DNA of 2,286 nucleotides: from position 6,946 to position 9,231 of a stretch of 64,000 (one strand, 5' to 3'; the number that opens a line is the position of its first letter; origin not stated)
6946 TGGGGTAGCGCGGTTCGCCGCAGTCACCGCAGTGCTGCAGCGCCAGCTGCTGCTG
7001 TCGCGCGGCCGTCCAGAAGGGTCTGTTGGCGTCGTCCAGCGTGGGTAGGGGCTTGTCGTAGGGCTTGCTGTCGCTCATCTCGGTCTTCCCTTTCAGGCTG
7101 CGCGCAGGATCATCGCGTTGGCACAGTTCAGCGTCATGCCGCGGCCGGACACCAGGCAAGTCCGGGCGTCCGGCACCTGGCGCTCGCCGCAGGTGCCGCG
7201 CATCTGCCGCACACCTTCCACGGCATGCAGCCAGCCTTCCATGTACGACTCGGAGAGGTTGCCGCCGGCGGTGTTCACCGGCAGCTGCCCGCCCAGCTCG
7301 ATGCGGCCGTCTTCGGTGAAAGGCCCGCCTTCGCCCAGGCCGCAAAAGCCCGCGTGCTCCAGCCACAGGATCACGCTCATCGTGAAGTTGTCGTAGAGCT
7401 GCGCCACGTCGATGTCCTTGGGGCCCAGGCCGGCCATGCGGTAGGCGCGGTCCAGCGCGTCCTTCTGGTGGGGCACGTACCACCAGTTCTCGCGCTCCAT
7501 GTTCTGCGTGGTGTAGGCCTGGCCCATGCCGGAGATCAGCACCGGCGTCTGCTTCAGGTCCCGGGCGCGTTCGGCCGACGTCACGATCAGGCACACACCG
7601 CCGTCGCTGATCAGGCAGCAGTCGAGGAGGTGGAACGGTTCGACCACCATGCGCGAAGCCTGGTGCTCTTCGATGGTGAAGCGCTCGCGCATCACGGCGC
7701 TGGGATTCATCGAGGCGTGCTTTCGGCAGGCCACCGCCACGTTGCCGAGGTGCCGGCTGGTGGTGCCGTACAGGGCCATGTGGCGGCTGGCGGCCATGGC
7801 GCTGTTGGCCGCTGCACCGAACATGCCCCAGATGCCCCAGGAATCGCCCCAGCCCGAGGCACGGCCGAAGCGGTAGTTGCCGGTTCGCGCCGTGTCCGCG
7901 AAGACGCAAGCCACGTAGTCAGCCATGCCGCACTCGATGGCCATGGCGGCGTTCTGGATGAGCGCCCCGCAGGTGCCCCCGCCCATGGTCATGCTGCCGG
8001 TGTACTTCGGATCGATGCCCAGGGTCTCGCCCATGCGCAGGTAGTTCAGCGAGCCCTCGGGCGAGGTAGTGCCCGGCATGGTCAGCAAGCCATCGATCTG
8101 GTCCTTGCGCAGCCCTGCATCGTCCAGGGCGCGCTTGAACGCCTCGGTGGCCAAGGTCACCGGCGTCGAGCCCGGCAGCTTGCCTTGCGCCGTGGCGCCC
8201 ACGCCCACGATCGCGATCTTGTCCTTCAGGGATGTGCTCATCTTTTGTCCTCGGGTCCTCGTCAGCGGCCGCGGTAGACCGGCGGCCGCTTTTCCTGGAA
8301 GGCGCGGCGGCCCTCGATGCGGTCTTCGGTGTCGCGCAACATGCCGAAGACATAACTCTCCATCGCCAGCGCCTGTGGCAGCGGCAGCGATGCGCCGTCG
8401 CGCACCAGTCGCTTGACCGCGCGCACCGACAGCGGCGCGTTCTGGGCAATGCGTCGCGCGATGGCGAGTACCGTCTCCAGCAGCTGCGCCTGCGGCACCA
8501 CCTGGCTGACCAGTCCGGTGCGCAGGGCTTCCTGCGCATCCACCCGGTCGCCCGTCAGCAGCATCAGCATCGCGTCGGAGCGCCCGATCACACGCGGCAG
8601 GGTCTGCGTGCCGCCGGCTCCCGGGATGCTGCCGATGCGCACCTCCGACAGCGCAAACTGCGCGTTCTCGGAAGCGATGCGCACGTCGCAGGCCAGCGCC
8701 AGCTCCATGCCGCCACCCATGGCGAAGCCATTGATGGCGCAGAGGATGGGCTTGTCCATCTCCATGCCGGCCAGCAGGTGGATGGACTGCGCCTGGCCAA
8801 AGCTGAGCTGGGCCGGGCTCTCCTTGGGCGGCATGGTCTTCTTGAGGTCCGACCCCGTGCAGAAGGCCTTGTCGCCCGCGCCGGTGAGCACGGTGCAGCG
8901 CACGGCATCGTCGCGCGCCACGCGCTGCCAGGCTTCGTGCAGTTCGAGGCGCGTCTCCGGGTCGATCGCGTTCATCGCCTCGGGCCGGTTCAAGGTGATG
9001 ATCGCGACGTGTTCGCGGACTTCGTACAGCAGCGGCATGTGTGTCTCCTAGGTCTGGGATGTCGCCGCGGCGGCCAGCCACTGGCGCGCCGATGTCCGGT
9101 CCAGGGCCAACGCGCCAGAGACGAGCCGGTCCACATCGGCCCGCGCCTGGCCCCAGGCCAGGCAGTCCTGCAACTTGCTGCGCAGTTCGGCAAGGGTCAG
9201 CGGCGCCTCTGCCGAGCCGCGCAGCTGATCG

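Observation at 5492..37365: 32-kb acyl-CoA catabolic region run on CoA-transferases, with no ligase or oxygenase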

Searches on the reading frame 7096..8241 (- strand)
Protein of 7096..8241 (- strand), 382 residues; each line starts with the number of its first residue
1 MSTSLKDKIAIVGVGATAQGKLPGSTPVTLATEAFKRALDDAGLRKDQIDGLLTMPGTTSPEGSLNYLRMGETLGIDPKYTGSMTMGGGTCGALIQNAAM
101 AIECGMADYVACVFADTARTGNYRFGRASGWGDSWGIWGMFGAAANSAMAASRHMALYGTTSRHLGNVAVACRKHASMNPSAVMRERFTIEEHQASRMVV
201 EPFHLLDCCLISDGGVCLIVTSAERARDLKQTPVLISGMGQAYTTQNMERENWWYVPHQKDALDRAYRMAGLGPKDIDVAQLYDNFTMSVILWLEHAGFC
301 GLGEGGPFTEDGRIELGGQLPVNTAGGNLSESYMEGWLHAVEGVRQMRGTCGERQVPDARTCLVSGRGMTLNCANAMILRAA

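Call 20: find_related_loci(query=window:7096-8241:-, collection=genome_contigs, flank=10000)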
Query window:7096-8241:- (382 aa) in genome_contigs; peptide patterns used: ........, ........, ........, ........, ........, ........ (x = any residue, [..] = any of these).
532 stretches matched a pattern; 106 encode a relative of the query (tblastn E <= 1e-3); the best 80 are kept; 80 distinct loci.
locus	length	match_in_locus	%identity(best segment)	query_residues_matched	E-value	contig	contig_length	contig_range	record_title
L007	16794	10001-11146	95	1-382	0e+0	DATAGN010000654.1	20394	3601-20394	MAG TPA_asm: Ramlibacter sp. isolate SMAG_U6830 k141_39282, whole genome shotgun sequence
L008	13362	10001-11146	92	1-382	0e+0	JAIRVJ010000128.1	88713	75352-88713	MAG: Burkholderiaceae bacterium isolate Fux382_bin24 k119_537582, whole genome shotgun sequence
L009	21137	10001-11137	92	4-382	0e+0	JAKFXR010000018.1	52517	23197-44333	MAG: Polaromonas sp. isolate ND3_Bin_7 ND3_0000100, whole genome shotgun sequence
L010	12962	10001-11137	92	4-382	0e+0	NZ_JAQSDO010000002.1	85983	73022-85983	MAG: Thermomonas sp. isolate D1-2020 MAG013 NODE_105_length_85983_cov_12.859964, whole genome shotgun sequence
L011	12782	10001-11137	92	4-382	0e+0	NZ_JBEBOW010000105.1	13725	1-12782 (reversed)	MAG: Diaphorobacter ruginosibacter isolate T1.bin.76 NODE_7231_length_13725_cov_72.017557, whole genome shotgun sequence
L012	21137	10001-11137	91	4-382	0e+0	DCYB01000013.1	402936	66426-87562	MAG TPA_asm: Comamonadaceae bacterium UBA2121 UBA2121_contig_4, whole genome shotgun sequence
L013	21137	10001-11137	90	1-379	0e+0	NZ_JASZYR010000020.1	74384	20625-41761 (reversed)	Variovorax sp. J22P240 L64577_20, whole genome shotgun sequence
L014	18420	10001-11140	84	3-382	0e+0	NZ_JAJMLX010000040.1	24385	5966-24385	Bordetella petrii strain MY10 MC_scaffold40, whole genome shotgun sequence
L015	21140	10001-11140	80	3-382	0e+0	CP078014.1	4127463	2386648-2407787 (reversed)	MAG: Bradyrhizobiaceae bacterium isolate AGun1 chromosome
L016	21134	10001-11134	82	5-382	0e+0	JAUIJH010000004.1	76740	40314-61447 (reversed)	MAG: Alphaproteobacteria bacterium isolate Co_bin.305 NODE_2803_length_76740_cov_1.283920, whole genome shotgun sequence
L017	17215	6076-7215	79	3-382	0e+0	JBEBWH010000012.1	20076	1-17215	MAG: Bradyrhizobium sp. isolate T2.bin.282 NODE_9087_length_20076_cov_6.883772, whole genome shotgun sequence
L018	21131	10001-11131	81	3-379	0e+0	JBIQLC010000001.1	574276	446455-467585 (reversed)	MAG: Afipia sp. isolate mag.39g NODE_9_length_574276, whole genome shotgun sequence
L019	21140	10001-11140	79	3-382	0e+0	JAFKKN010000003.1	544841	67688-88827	MAG: Hyphomicrobiales bacterium isolate SCN18_13_7_16_R3_B_63_31 SCN18_13_7_16_R3_B_scaffold_10, whole genome shotgun se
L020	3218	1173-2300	74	5-380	0e+0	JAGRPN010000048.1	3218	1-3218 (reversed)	MAG: Ramlibacter sp. isolate BP03 k141_3145, whole genome shotgun sequence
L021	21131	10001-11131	76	4-380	0e+0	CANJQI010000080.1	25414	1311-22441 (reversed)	MAG: Betaproteobacteria bacterium isolate RH-23may17-68 genome assembly, contig: RH-23may17-C13904, whole genome shotgun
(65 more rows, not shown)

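Call 25: search_solved_structures(query=window:7096-8241:-, max_evalue=0.00001)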
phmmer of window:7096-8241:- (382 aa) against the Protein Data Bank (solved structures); distinct sequences matched with E-value up to 0.00001: 20.
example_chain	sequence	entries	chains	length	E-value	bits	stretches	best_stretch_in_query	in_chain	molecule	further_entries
4u4e_A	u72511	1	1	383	1.1e-69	238.4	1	3-379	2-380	Thiolase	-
6ok1_A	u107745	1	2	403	3.3e-68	233.6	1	7-369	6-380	Lipid-transfer protein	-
9myr_A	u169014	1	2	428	8.8e-46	159.8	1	5-382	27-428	Nonspecific lipid-transfer protein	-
7yvy_A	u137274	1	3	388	3e-38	135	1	8-379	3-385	Acetyl-CoA acetyltransferase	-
7pxp_C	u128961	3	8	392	2.5e-32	115.5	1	97-362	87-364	Benzoylsuccinyl-CoA thiolase subunit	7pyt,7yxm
6hsj_A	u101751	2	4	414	6.2e-28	101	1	4-368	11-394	SCP2-thiolase (type-1)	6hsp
6hrv_A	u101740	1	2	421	6.6e-28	100.9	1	4-368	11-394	SCP2-thiolase (type-1)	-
6esq_A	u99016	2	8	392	1.2e-25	93.5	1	9-347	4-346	acetoacetyl-CoA thiolase | Acetyl-CoA acetyltransferase thiolase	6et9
4yzo_A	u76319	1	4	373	1.4e-24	90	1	148-365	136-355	Putative acyl-CoA acyltransferase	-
5ab4_A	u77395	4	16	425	1.5e-19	73.5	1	8-379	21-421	SCP2-THIOLASE LIKE PROTEIN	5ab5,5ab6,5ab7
9skm_I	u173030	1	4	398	7.5e-18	67.8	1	264-366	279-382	2,4-diacetylphloroglucinol biosynthesis protein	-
9skh_I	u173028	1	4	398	1.9e-17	66.5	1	264-366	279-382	2,4-diacetylphloroglucinol biosynthesis protein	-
5m3k_C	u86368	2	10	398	3e-17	65.9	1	264-363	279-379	2,4-diacetylphloroglucinol biosynthesis protein PhlC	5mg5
4bia_A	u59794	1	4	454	3.6e-16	62.3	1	199-372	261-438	3-KETOACYL-COA THIOLASE, PUTATIVE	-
4bi9_A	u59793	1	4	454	5e-16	61.8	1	199-372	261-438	3-KETOACYL-COA THIOLASE, PUTATIVE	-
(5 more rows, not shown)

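Call 26: search_solved_structures(query=window:7096-8241:-, max_evalue=1e-30, show_alignments=5)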
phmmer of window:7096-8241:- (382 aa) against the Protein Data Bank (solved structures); distinct sequences matched with E-value up to 1e-30: 5.
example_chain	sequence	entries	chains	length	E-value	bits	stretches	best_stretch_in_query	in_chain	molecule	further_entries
4u4e_A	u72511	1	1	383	1.1e-69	238.4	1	3-379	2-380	Thiolase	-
6ok1_A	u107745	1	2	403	3.3e-68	233.6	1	7-369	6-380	Lipid-transfer protein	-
9myr_A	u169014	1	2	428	8.8e-46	159.8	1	5-382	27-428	Nonspecific lipid-transfer protein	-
7yvy_A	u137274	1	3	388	3e-38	135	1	8-379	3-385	Acetyl-CoA acetyltransferase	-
7pxp_C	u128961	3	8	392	2.5e-32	115.5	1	97-362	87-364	Benzoylsuccinyl-CoA thiolase subunit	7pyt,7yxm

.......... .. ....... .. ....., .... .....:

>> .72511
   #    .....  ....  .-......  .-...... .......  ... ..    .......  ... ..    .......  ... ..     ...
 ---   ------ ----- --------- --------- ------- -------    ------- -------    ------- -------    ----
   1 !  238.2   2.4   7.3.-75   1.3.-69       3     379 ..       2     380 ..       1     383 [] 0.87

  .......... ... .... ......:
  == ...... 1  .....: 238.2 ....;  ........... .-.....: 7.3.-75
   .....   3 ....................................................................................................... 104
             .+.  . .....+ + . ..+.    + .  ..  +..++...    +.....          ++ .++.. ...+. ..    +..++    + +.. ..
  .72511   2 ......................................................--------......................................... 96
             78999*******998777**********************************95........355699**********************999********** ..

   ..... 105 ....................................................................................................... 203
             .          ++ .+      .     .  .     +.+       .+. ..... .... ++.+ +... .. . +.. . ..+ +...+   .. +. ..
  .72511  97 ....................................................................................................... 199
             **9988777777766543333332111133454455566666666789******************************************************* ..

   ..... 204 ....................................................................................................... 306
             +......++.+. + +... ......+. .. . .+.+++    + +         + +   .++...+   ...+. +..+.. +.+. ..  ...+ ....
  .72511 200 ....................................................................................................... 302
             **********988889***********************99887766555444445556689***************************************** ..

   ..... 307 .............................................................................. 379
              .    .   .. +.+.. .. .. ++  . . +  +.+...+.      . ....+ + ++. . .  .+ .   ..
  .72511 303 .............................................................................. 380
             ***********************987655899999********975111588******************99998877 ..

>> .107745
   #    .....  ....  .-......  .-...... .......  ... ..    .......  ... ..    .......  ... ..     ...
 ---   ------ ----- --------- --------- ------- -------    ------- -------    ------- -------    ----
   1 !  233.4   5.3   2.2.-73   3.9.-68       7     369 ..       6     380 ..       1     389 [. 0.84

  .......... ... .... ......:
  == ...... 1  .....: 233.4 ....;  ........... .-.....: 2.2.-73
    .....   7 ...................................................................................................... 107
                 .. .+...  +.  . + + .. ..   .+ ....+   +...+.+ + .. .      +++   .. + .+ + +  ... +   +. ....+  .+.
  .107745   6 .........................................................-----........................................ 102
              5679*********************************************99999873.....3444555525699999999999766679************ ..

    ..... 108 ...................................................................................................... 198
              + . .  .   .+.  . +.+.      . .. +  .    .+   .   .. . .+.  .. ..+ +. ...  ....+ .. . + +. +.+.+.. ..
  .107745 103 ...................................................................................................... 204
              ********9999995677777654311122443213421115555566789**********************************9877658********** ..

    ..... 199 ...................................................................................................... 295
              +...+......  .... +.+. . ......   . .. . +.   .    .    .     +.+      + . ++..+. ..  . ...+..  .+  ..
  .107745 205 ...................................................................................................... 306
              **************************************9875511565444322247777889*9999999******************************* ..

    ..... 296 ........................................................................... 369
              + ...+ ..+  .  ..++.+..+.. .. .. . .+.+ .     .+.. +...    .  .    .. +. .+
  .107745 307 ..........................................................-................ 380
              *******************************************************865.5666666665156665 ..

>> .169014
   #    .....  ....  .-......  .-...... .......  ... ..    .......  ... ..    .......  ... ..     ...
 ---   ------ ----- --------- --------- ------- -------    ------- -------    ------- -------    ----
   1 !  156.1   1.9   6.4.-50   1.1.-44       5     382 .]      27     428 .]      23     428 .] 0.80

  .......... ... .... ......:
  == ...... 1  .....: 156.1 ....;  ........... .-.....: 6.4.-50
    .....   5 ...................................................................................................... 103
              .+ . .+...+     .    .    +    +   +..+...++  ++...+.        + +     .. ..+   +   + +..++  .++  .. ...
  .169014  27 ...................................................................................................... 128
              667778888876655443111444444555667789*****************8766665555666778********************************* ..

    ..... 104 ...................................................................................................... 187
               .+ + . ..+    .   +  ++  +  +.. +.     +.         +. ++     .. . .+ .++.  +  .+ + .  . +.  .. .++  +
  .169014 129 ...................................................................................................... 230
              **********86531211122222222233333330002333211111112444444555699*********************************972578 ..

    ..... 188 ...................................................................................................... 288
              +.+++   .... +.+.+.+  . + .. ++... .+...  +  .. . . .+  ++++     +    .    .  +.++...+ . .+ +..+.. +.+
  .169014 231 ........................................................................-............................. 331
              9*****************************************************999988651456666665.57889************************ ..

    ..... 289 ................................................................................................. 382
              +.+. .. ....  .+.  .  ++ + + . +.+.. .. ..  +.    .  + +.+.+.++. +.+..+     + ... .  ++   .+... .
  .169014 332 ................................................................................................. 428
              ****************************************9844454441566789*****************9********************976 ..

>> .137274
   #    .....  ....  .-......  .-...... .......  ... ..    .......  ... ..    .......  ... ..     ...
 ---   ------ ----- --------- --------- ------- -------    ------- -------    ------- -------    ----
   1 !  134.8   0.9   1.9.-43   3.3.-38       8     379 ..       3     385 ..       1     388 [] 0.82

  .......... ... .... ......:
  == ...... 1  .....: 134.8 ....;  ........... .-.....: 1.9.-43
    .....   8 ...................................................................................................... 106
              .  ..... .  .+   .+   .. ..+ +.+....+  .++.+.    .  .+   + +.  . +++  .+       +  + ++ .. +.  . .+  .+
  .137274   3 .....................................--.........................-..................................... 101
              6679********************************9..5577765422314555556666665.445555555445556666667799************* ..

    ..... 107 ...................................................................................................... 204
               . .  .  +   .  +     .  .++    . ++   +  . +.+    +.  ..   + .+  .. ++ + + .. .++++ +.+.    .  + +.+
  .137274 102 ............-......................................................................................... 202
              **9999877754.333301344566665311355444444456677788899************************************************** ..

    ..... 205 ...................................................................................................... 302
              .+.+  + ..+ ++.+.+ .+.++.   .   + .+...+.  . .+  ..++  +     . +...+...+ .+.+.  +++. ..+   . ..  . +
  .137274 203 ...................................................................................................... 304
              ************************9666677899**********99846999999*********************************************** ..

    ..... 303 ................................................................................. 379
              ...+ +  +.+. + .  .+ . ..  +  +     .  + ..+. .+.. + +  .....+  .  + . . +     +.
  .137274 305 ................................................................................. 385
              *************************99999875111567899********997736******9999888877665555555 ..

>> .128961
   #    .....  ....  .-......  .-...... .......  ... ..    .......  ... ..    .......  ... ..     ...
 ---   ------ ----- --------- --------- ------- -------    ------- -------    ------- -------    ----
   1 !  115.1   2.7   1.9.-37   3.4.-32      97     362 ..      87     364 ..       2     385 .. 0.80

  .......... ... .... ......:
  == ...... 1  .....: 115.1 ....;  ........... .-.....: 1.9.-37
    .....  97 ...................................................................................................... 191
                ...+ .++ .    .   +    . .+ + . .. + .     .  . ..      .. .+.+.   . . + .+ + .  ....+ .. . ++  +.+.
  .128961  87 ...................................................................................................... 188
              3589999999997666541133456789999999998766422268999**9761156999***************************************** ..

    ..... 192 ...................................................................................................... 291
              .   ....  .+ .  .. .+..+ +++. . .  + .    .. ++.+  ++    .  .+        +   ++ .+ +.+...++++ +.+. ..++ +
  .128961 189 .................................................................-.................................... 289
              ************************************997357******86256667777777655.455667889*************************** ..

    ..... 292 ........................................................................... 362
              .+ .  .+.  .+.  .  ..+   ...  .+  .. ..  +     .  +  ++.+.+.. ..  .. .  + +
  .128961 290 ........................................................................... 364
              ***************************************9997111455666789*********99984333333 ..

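Call 30: search_protein_families(library=ncbifam, proteins=[window:7096-8241:-], max_evalue=1e-10)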
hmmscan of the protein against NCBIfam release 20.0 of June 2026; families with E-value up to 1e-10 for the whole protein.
window:7096-8241:- (382 aa): 17 families
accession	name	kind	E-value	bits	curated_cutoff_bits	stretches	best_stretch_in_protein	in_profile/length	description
NF004811.0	PRK06158.1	subfamily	6e-96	321.7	421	1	2-380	3-379/384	acetyl-CoA acetyltransferase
NF005892.0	PRK07855.1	subfamily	3.2e-95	319.3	469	1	3-366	2-376/390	lipid-transfer protein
NF006010.0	PRK08142.1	subfamily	8.2e-66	222.3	462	1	4-374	2-377/388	thiolase domain-containing protein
NF004720.0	PRK06064.1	subfamily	2e-59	201.3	420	1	8-368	3-374/389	thiolase domain-containing protein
NF009228.0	PRK12578.1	subfamily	6.6e-52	176.4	485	1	7-380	3-386/387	thiolase domain-containing protein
NF004715.0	PRK06059.1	equivalog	1.6e-51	175.5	424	1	6-374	3-393/399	lipid-transfer protein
NF053570.1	AcCoTHIOL_METTL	equivalog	2.4e-47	161.6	600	1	8-370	3-372/385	acetyl-CoA acetyltransferase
NF004810.0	PRK06157.1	equivalog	2.8e-41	142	403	1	1-365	1-379/400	acetyl-CoA acetyltransferase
NF006180.0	PRK08313.1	subfamily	2.7e-39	135.1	514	1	6-365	3-368/389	thiolase domain-containing protein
NF006102.0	PRK08256.1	subfamily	1.5e-38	132.9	436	1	146-373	150-385/394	lipid-transfer protein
NF004982.0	PRK06365.1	equivalog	1.6e-37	129.6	695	2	30-246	40-260/430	thiolase domain-containing protein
NF004721.0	PRK06065.1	equivalog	1.2e-33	116.6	455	1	148-379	154-391/393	thiolase domain-containing protein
NF005704.0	PRK07516.1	subfamily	8.6e-33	113.8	412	1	8-368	3-374/389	thiolase domain-containing protein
NF053628.1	BnzsclthlBbsBGT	equivalog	4.6e-32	111.3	750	1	134-357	128-357/389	benzoylsuccinyl-CoA thiolase subunit BbsB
NF004722.0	PRK06066.1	equivalog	1.2e-30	106.8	516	1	148-379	147-383/385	thiolase domain-containing protein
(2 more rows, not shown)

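Call 32: find_encoding_contigs(protein=window:7096-8241:-, flank=10000, max_places=6)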
Protein window:7096-8241:- (382 aa): 1 contig read that carries it; 1 place shown.
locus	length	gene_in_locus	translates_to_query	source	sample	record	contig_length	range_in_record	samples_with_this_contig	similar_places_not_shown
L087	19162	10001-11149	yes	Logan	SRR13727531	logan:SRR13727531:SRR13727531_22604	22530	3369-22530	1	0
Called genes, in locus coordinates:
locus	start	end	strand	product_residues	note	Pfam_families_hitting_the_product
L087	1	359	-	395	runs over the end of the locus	PF02771:Acyl-CoA_dh_N, PF02770:Acyl-CoA_dh_M, PF00441:Acyl-CoA_dh_1, PF08028:Acyl-CoA_dh_2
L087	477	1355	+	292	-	PF09339:HTH_IclR, PF01614:IclR_C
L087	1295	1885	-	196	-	PF11136:DUF2889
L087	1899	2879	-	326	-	PF03401:TctC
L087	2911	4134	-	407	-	PF00465:Fe-ADH, PF13685:Fe-ADH_2 (faint)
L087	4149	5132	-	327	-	PF03401:TctC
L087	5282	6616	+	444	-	PF02515:CoA_transf_3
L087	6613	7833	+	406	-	PF02515:CoA_transf_3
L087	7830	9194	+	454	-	PF03972:MmgE_PrpD_N, PF19305:MmgE_PrpD_C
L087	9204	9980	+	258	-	PF00378:ECH_1, PF16113:ECH_2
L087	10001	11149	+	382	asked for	PF22691:Thiolase_C_1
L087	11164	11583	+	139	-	PF12172:zf-ChsH2, PF01796:OB_ChsH2_C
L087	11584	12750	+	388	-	PF04303:PrpF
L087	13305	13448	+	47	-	-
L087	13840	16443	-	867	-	PF01833:TIG, PF20144:TIG_SUH (faint), PF07610:DUF1573 (faint), PF01833:TIG, PF15780:ASH (faint), PF01833:TIG (weak), PF22073:Cep192_D4 (faint), PF22544:HYDIN_VesB_CFA65-like_Ig (faint)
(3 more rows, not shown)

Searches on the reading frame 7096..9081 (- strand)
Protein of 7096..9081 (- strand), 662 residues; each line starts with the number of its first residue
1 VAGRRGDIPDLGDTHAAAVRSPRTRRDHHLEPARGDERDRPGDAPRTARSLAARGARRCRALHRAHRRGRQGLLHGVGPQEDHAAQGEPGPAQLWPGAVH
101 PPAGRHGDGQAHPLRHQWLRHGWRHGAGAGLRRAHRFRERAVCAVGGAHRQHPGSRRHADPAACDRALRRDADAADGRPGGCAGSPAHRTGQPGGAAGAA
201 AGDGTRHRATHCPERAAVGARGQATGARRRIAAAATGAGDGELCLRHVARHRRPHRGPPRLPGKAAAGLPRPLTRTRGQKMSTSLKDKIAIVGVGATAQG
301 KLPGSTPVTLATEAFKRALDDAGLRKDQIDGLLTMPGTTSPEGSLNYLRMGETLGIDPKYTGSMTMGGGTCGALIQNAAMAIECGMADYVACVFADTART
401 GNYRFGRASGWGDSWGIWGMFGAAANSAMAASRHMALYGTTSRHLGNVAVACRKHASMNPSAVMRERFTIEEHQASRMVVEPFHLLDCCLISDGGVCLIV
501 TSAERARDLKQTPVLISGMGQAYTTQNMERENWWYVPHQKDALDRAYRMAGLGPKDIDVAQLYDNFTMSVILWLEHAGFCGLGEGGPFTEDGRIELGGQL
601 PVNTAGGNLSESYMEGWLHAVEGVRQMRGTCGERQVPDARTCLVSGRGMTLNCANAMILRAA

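Call 8: search_protein_families(library=pfam, proteins=[window:7096-9081:-])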
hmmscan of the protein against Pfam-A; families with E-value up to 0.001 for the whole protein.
window:7096-9081:- (662 aa): 1 family
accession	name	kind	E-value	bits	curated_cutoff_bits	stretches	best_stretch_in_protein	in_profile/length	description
PF22691.2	Thiolase_C_1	-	2.6e-44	150.9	28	1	520-660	1-143/144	Thiolase C-terminal domain-like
